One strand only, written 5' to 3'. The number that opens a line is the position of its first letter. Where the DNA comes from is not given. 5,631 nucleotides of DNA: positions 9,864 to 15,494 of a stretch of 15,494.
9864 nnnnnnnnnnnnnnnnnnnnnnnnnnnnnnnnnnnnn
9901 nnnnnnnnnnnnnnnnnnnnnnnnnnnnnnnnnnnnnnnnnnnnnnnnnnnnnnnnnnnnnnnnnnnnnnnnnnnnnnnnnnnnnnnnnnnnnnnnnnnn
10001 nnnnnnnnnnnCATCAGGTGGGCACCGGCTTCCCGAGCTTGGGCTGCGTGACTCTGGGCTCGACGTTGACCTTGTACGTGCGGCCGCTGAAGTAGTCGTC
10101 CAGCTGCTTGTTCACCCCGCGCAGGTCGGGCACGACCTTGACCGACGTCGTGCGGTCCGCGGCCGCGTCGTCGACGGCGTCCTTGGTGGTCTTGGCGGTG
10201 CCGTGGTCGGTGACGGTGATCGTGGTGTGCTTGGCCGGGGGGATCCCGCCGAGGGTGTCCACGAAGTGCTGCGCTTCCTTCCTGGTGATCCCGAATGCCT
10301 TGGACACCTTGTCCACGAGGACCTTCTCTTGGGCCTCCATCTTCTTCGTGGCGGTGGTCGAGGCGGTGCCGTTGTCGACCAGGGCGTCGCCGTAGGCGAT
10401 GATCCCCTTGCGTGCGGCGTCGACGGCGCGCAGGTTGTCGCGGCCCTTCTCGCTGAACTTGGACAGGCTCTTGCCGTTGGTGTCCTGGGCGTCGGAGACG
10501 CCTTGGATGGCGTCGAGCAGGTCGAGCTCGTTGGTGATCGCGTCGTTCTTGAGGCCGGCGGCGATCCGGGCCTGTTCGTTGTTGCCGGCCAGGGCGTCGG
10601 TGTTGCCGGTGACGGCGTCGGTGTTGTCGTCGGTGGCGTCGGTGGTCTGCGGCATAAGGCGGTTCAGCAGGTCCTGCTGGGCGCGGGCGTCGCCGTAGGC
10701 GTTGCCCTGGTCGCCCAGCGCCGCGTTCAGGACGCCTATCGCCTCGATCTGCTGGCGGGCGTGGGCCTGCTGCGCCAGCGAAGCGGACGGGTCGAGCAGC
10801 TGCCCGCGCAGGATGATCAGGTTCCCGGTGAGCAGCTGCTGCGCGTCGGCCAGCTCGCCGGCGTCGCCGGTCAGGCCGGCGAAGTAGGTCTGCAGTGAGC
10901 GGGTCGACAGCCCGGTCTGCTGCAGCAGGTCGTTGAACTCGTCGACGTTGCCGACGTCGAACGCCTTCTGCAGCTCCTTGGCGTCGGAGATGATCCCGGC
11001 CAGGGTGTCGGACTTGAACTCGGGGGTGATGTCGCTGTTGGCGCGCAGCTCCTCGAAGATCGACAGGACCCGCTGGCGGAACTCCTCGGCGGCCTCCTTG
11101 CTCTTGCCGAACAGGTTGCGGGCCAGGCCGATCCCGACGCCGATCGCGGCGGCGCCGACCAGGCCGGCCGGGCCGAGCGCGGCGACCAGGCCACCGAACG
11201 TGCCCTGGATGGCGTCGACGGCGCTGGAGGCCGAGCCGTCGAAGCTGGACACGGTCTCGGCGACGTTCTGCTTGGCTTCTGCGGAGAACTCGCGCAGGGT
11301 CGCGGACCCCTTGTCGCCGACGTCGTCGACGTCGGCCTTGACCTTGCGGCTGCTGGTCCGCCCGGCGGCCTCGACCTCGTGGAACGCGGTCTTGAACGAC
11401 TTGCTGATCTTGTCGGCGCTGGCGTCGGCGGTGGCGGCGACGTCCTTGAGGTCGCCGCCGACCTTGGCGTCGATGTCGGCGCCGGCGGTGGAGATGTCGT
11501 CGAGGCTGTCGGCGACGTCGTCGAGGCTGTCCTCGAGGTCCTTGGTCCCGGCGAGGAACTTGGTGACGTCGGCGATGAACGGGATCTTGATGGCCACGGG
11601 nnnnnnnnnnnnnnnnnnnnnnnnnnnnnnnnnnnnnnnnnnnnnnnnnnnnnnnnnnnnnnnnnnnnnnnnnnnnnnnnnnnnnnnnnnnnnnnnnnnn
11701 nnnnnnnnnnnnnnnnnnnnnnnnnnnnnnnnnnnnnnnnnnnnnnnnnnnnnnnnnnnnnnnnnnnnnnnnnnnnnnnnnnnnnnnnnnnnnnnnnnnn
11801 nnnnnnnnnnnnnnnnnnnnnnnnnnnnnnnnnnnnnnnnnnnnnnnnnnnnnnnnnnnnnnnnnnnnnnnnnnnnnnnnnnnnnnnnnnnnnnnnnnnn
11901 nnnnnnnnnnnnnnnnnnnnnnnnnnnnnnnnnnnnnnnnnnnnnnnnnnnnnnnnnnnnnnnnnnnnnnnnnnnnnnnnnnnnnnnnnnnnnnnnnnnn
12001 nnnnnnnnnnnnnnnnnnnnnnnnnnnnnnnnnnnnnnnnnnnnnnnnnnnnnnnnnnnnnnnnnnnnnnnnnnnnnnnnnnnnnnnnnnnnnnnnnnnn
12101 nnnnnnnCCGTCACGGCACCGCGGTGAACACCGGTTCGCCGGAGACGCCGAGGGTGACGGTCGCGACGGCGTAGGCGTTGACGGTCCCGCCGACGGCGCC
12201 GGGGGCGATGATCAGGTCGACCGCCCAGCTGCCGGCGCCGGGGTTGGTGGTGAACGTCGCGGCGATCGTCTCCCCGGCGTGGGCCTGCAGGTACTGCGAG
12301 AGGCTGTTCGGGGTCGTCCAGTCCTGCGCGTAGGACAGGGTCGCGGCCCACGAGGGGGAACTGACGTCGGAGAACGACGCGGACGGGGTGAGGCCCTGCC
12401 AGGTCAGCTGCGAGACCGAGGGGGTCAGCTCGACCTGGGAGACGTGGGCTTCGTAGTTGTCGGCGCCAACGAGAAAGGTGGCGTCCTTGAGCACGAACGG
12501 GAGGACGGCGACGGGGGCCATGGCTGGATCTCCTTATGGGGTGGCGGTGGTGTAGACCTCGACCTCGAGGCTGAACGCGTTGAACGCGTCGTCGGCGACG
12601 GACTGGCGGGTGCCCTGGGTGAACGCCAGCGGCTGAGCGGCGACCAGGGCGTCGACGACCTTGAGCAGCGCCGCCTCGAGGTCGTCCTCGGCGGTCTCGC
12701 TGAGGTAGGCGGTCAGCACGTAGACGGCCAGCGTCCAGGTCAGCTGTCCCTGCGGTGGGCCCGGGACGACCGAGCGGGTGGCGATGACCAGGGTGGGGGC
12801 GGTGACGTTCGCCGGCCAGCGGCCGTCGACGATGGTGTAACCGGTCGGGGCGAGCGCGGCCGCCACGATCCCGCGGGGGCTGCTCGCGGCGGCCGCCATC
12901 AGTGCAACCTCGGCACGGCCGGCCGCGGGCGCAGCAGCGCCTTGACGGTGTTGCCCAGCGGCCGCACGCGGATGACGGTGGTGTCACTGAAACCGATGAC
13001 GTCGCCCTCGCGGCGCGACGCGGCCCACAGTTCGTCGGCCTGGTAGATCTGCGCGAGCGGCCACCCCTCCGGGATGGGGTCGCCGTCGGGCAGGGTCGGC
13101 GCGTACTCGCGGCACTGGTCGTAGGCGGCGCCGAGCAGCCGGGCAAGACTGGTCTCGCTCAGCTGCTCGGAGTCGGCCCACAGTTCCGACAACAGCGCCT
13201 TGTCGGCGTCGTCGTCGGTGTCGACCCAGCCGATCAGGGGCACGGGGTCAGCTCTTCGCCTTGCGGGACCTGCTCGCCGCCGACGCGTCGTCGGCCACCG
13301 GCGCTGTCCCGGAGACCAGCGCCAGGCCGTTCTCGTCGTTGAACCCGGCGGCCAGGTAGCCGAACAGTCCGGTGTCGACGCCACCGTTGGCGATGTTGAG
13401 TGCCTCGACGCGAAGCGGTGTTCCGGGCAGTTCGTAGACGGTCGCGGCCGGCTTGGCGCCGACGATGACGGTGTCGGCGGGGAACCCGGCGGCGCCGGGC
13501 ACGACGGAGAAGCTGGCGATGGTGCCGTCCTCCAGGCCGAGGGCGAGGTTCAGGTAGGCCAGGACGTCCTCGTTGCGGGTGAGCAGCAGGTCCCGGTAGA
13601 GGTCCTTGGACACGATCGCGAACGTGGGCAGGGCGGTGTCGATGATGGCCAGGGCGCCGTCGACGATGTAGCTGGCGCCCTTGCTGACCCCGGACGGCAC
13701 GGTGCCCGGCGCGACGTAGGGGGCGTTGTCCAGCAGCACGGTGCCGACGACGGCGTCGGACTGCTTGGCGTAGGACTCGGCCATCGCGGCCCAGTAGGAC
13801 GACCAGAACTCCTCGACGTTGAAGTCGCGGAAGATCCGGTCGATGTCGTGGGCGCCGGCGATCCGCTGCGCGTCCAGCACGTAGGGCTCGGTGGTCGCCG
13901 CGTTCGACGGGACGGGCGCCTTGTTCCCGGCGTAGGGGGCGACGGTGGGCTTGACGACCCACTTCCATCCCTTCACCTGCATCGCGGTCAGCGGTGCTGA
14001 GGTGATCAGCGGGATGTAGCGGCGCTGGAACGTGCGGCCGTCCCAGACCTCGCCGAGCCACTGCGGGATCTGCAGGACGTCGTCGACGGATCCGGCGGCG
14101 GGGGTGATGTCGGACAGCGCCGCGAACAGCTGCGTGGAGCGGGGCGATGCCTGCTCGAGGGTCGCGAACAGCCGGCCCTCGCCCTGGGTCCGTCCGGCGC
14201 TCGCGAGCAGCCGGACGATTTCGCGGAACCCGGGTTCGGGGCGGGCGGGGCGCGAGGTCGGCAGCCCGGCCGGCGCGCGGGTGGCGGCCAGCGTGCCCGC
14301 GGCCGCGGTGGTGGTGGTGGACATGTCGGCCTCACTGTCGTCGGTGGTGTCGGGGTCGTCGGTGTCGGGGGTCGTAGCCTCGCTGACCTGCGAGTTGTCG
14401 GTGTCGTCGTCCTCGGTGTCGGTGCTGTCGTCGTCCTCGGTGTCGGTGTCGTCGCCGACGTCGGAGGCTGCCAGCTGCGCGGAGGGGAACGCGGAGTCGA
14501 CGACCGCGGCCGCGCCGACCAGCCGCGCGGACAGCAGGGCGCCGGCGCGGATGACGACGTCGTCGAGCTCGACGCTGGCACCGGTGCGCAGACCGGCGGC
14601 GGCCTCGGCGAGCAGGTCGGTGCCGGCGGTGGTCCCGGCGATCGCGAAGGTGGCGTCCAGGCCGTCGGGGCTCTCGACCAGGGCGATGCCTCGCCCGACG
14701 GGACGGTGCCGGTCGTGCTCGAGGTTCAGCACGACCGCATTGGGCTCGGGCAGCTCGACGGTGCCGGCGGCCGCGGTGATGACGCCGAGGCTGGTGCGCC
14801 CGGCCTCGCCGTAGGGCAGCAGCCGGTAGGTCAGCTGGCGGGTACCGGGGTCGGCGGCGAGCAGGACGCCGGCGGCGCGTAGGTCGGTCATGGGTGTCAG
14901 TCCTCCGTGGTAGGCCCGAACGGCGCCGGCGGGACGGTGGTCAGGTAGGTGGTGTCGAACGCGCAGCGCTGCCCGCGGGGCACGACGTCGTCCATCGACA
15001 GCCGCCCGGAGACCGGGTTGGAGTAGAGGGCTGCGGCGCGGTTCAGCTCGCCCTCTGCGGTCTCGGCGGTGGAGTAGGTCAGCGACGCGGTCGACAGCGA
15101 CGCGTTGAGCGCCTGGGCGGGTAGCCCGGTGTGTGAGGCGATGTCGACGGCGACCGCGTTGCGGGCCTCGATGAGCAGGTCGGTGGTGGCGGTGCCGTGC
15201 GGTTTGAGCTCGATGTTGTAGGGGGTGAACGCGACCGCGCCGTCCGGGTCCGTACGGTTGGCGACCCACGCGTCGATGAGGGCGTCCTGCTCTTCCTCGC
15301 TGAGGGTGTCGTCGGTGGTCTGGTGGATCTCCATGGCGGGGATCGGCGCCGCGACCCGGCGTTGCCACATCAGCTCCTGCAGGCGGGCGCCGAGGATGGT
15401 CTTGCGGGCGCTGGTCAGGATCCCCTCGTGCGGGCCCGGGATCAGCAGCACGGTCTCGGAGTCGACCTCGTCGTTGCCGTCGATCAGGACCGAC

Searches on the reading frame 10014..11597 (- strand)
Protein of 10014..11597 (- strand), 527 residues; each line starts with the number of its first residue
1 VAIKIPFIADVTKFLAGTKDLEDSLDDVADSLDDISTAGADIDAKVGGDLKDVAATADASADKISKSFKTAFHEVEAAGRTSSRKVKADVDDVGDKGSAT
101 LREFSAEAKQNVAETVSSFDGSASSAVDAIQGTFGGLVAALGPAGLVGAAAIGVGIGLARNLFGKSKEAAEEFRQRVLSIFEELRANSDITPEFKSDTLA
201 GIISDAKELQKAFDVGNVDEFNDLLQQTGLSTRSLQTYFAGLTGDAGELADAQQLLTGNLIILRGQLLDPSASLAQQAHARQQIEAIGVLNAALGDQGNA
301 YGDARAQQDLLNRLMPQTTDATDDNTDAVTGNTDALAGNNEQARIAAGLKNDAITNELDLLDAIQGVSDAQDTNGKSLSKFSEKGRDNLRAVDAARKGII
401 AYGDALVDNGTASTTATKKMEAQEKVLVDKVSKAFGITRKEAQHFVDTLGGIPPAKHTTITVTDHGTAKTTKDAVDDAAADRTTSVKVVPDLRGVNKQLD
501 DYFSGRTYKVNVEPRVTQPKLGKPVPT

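Call 9: search_protein_families(library=pfam, proteins=[window:10014-11597:-], max_evalue=0.01)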
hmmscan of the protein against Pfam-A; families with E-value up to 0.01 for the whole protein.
window:10014-11597:- (527 aa): 2 families
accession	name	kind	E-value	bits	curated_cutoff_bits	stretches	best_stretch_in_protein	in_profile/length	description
PF01442.23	Apolipoprotein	-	2.1e-06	28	90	1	18-184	13-148/190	Apolipoprotein A1/A4/E domain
PF13012.11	MitMem_reg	-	0.0093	16.3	26.6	0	8-73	24-90/113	Maintenance of mitochondrial structure and function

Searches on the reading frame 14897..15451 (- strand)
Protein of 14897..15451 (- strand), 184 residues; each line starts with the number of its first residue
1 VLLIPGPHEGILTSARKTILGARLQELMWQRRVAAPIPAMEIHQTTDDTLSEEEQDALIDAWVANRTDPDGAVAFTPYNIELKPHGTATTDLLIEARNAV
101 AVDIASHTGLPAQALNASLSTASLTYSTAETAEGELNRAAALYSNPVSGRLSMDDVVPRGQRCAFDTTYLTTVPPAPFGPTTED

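Call 10: search_protein_families(library=pfam, proteins=[window:14897-15451:-], max_evalue=0.01)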
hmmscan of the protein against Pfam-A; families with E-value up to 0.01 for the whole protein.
window:14897-15451:- (184 aa): 1 family
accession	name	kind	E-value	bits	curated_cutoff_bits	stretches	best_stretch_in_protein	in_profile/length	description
PF04860.17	Phage_portal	-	2.3e-05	24.2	39.1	1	45-132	165-252/321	Phage portal protein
